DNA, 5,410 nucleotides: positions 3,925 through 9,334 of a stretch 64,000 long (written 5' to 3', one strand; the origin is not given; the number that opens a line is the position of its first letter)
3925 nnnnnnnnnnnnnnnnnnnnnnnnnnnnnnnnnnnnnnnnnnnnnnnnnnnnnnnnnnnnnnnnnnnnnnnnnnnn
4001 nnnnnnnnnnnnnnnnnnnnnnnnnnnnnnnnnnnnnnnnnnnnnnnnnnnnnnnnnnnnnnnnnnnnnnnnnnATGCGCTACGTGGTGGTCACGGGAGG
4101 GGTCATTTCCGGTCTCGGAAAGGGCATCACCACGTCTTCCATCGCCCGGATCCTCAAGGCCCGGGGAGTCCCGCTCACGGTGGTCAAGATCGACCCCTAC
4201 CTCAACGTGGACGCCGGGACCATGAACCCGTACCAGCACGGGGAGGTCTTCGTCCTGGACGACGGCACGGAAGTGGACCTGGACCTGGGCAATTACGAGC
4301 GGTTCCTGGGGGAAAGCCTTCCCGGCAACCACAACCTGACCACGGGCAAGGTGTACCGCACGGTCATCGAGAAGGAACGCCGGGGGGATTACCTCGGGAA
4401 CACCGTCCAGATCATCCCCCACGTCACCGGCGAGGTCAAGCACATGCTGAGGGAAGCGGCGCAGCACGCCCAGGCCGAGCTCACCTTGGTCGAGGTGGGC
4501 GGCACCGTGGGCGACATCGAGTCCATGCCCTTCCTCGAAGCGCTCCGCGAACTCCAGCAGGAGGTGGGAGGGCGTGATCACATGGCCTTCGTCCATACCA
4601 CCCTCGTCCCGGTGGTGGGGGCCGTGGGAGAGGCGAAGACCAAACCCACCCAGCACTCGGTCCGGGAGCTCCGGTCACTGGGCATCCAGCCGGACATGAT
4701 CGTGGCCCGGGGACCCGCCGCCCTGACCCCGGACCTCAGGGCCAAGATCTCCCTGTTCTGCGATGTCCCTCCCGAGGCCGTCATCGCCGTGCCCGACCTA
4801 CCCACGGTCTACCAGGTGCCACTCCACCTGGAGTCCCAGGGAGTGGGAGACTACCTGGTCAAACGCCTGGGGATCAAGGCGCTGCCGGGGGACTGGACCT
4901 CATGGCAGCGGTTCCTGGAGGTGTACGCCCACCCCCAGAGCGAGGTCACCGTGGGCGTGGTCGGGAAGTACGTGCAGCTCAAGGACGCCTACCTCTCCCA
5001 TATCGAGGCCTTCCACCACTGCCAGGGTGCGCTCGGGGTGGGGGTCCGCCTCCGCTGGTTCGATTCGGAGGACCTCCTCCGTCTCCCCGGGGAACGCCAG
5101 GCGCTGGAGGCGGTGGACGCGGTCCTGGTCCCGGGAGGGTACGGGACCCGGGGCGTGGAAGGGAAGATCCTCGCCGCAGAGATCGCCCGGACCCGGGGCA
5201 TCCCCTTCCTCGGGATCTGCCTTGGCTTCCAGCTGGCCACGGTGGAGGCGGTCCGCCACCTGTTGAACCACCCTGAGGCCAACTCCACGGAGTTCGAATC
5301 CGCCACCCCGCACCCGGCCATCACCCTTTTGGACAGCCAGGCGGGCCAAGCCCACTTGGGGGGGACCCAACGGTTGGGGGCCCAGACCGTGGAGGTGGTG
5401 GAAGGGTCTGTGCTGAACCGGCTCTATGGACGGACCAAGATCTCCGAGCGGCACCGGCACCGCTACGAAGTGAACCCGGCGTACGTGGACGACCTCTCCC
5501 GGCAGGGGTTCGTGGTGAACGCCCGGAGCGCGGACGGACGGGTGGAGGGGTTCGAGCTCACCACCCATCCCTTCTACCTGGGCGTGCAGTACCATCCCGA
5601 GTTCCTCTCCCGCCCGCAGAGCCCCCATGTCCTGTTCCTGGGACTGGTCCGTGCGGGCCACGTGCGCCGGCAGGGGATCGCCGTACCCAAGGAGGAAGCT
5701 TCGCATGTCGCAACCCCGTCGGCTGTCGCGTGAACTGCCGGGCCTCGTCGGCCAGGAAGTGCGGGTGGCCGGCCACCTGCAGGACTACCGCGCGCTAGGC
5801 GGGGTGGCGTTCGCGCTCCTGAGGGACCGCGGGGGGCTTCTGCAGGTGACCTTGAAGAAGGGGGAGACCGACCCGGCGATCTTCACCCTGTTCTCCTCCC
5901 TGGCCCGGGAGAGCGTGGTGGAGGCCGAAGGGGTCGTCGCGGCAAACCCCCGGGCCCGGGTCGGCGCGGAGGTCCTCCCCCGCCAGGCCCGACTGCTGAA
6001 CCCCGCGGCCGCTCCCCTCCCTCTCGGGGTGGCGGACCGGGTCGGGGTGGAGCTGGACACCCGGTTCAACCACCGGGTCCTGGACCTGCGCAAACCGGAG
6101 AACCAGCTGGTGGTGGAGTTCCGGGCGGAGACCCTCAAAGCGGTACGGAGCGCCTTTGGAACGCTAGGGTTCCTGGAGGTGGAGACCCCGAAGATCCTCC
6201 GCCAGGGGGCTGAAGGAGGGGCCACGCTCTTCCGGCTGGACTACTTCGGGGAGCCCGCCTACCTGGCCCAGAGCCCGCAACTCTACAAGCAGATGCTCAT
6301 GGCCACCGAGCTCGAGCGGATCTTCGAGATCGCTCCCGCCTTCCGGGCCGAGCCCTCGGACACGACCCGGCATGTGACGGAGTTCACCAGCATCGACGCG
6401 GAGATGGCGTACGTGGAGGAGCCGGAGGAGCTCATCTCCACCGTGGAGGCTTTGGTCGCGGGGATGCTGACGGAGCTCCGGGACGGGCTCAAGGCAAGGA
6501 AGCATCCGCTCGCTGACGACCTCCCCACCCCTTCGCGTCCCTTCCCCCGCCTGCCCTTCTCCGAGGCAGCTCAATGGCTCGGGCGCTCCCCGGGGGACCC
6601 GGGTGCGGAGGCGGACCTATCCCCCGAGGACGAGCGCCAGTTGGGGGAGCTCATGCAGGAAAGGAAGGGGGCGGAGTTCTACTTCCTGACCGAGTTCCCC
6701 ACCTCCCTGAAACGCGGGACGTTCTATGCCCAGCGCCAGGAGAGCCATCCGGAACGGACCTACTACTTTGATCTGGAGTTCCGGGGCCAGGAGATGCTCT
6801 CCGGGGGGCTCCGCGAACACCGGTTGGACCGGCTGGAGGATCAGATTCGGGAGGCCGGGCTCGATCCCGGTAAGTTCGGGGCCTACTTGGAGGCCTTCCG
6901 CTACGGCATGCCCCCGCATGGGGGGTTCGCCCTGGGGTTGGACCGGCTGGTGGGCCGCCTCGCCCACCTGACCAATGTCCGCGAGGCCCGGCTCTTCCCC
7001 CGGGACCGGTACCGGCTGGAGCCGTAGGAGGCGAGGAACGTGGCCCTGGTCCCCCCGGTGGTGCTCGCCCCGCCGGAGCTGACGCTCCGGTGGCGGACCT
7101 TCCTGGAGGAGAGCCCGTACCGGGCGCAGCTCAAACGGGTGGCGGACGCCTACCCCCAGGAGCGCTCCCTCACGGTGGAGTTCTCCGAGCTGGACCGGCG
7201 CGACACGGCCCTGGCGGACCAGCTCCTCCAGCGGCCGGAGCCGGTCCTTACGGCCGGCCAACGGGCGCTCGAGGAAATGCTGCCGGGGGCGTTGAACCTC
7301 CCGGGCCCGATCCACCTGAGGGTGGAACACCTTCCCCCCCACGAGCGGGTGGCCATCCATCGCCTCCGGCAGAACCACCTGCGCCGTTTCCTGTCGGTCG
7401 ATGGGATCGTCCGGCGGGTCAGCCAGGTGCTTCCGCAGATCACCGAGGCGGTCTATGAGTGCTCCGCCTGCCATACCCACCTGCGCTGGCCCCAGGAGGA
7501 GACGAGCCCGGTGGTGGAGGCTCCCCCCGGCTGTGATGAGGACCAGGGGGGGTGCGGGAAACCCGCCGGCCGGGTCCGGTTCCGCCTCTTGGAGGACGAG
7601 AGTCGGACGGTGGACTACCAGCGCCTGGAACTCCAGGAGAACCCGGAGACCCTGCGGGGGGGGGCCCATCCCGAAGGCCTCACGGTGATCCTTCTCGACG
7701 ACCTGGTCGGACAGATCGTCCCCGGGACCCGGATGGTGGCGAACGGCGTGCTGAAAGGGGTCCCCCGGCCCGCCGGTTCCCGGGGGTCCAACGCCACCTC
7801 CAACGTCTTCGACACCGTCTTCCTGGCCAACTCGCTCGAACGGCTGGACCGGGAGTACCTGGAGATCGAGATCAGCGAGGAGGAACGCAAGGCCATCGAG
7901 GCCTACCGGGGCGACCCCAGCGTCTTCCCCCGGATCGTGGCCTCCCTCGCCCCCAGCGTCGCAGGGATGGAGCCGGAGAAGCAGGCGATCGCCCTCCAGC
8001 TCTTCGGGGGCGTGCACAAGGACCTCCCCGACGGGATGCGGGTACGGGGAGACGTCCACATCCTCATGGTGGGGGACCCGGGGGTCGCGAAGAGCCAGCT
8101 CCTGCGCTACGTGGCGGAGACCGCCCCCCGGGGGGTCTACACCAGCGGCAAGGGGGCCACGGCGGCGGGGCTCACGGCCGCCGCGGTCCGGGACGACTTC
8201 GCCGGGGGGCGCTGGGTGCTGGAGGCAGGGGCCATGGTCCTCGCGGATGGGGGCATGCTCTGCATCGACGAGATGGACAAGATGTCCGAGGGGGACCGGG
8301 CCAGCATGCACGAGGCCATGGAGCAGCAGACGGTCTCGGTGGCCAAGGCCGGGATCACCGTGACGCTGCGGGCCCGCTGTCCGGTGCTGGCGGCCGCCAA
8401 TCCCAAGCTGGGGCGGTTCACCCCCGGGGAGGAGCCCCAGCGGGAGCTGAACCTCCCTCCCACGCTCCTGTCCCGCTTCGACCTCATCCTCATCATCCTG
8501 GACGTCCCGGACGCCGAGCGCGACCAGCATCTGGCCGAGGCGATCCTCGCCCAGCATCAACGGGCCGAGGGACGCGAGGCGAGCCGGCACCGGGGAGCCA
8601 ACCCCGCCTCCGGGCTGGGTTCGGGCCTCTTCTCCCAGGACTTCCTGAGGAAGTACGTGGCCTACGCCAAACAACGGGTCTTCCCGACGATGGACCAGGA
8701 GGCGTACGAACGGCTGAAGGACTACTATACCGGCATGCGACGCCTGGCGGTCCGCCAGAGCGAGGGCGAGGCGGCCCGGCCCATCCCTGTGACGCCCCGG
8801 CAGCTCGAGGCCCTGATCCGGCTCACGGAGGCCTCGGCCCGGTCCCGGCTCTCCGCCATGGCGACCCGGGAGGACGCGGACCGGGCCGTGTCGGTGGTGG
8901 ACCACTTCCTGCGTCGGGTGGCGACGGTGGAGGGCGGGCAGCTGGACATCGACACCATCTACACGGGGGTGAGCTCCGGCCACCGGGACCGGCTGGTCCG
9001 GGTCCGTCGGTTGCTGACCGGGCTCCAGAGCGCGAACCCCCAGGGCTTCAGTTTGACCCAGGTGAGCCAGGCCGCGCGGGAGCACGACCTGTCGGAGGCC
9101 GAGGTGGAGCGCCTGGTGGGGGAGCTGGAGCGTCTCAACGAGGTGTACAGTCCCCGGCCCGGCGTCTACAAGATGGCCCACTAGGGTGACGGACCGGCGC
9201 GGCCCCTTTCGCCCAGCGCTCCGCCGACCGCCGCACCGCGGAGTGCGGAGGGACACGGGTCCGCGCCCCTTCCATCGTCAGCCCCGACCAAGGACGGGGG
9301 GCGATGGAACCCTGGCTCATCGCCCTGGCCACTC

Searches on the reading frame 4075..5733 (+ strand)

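Call 52: search_protein_families(library=pfam, proteins=[window:4075-5733:+], max_evalue=0.00001)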
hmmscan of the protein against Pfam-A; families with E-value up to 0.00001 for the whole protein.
window:4075-5733:+ (552 aa): 3 families
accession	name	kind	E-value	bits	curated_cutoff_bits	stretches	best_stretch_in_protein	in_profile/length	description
PF06418.20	CTP_synth_N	-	1.8e-118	395.2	26.1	1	2-266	1-264/265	CTP synthase N-terminus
PF00117.34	GATase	-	8.2e-34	117.4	22.8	1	302-526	2-189/190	Glutamine amidotransferase class-I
PF07722.19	Peptidase_C26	-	4.1e-16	59.8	20.5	1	371-509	101-219/219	Peptidase C26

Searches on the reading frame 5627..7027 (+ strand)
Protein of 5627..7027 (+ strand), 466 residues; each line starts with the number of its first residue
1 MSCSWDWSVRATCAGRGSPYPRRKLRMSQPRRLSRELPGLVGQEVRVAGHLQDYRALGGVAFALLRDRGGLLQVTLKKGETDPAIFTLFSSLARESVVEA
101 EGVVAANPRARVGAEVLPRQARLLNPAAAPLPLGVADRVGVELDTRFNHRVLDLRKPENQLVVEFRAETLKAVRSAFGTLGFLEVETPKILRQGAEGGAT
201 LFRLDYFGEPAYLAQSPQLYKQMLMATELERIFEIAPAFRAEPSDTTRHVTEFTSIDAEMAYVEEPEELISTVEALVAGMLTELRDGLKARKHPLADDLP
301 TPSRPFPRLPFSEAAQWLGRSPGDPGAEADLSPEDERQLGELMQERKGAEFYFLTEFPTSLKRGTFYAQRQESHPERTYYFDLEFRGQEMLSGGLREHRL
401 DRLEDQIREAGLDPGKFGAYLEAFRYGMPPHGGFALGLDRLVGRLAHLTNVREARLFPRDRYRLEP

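Call 52: search_protein_families(library=pfam, proteins=[window:5627-7027:+], max_evalue=0.00001)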
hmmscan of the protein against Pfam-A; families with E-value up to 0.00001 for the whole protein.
window:5627-7027:+ (466 aa): 2 families
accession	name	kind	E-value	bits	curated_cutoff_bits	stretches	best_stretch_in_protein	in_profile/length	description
PF00152.25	tRNA-synt_2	-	2.1e-81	273.8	25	1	144-460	3-307/308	tRNA synthetases class II (D, K and N)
PF01336.31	tRNA_anti-codon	-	9.6e-08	32.3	27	1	45-110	1-63/75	OB-fold nucleic acid binding domain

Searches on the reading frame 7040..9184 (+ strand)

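Call 52: search_protein_families(library=pfam, proteins=[window:7040-9184:+], max_evalue=0.00001)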
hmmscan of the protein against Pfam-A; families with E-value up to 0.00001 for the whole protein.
window:7040-9184:+ (714 aa): 5 families
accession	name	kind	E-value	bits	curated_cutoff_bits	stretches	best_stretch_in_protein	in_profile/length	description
PF00493.29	MCM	-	2e-90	302.2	23.3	1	284-506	3-224/224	MCM P-loop domain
PF17207.9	MCM_OB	-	6.4e-26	91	24.8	1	106-241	2-125/126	MCM OB domain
PF17855.7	MCM_lid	-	5e-25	88.3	27.4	1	534-623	1-86/87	MCM AAA-lid domain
PF01078.27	Mg_chelatase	-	1e-08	35.3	20.3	1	388-455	91-158/207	Magnesium chelatase, subunit ChlI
PF14551.11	MCM_N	-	2.3e-08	34.8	24.9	1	19-82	5-74/95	MCM N-terminal domain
